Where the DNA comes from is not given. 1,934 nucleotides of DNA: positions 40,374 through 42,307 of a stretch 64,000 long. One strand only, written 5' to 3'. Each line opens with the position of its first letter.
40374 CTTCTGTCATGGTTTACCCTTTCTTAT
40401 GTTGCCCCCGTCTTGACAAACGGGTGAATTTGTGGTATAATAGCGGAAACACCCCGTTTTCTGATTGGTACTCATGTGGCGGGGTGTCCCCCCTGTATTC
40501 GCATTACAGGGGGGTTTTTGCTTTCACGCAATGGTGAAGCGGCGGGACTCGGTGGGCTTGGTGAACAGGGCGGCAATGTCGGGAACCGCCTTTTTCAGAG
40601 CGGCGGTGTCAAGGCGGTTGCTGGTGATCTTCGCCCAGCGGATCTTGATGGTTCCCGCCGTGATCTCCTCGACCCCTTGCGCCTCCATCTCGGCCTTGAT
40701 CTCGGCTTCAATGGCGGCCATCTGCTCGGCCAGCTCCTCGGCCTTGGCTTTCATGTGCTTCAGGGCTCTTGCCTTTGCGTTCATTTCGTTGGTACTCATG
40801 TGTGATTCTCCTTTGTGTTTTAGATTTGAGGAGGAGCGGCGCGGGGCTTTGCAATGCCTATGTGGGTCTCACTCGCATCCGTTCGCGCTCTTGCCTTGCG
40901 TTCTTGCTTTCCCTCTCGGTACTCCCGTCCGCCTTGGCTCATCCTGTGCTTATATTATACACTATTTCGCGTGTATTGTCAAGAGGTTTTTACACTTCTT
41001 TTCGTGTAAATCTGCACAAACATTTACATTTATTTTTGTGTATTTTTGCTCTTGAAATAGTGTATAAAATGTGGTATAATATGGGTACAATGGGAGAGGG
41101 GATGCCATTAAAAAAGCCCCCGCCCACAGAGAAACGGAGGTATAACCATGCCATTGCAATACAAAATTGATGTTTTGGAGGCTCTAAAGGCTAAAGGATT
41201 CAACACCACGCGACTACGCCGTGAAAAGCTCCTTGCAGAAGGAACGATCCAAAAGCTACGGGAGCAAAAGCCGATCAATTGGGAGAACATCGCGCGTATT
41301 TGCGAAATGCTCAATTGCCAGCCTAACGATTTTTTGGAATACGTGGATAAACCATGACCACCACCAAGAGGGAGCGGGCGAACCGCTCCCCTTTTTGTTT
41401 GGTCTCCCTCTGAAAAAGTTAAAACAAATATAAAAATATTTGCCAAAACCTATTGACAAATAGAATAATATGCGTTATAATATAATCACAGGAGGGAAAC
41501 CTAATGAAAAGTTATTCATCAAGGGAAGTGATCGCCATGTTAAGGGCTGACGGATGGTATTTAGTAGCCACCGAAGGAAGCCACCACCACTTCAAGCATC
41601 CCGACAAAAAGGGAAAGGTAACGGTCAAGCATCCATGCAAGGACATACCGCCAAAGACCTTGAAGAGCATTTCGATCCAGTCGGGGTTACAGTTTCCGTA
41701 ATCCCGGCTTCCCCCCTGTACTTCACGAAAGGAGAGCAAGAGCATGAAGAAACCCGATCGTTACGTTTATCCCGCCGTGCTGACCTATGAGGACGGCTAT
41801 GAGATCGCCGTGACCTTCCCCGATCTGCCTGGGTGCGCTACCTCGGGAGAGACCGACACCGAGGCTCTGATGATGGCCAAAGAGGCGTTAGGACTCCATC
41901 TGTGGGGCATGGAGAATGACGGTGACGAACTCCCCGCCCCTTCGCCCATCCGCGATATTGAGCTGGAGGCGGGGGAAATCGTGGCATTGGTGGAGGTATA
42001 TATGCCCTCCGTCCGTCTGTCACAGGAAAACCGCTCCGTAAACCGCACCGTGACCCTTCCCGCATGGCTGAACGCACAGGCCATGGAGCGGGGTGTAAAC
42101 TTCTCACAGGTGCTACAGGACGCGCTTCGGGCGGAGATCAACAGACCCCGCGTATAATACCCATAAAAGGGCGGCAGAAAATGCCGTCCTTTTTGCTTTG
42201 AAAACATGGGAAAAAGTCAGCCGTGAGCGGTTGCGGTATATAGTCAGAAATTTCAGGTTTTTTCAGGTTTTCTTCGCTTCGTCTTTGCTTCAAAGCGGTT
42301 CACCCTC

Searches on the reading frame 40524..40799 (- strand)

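Call 16: search_protein_families(library=pfam, proteins=[window:40524-40799:-], max_evalue=0.01)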
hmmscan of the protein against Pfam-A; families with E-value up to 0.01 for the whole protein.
window:40524-40799:- (91 aa): 1 family
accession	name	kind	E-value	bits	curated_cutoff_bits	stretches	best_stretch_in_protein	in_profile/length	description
PF05565.16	Sipho_Gp157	-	0.004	17.6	28.6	1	4-58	54-108/162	Siphovirus Gp157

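Call 64: search_protein_families(library=phrogs, proteins=[window:40524-40799:-], max_evalue=0.001)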
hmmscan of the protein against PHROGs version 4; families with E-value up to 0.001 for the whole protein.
window:40524-40799:- (91 aa): 3 families
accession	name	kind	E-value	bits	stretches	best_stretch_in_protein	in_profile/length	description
phrog_6244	-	unknown function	1.7e-15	58.4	1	4-90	15-105/107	-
phrog_434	-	DNA, RNA and nucleotide metabolism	1.2e-12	48.7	1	4-90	272-361/372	RecE-like recombination exonuclease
phrog_1956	-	unknown function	1.4e-12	48.6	1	5-90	6-90/93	-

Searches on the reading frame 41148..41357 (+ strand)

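Call 16: search_protein_families(library=pfam, proteins=[window:41148-41357:+], max_evalue=0.01)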
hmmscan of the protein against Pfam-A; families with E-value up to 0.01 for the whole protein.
window:41148-41357:+ (69 aa): 1 family
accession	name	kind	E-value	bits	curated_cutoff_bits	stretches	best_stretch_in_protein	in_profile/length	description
PF13443.12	HTH_26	-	2.5e-13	50.5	22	1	12-67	5-62/63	Cro/C1-type HTH DNA-binding domain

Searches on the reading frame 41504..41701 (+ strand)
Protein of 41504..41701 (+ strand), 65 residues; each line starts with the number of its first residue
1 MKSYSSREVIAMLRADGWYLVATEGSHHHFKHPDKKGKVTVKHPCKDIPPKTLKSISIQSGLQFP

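Call 16: search_protein_families(library=pfam, proteins=[window:41504-41701:+], max_evalue=0.01)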
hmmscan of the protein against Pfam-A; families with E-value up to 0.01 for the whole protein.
window:41504-41701:+ (65 aa): 1 family
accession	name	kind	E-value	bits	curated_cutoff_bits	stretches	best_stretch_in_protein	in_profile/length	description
PF07927.17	HicA_toxin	-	5.8e-21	74.8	27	1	6-62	1-58/58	HicA toxin of bacterial toxin-antitoxin,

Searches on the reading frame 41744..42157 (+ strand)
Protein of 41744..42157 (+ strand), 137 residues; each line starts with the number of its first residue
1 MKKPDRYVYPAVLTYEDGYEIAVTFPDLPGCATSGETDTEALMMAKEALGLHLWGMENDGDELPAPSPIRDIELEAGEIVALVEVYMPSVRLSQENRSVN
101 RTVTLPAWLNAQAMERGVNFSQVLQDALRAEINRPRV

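Call 16: search_protein_families(library=pfam, proteins=[window:41744-42157:+], max_evalue=0.01)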
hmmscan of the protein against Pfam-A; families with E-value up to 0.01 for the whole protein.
window:41744-42157:+ (137 aa): 3 families
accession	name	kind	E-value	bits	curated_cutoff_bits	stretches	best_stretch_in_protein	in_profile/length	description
PF15919.11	HicB_lk_antitox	-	1.5e-14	54.7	27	1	9-109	1-100/123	HicB_like antitoxin of bacterial toxin-antitoxin system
PF07362.18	CcdA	-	0.0018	19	22.4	1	102-134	5-37/71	Post-segregation antitoxin CcdA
PF24113.1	DUF7387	-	0.0075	17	27.9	0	29-63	31-61/85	Family of unknown function (DUF7387)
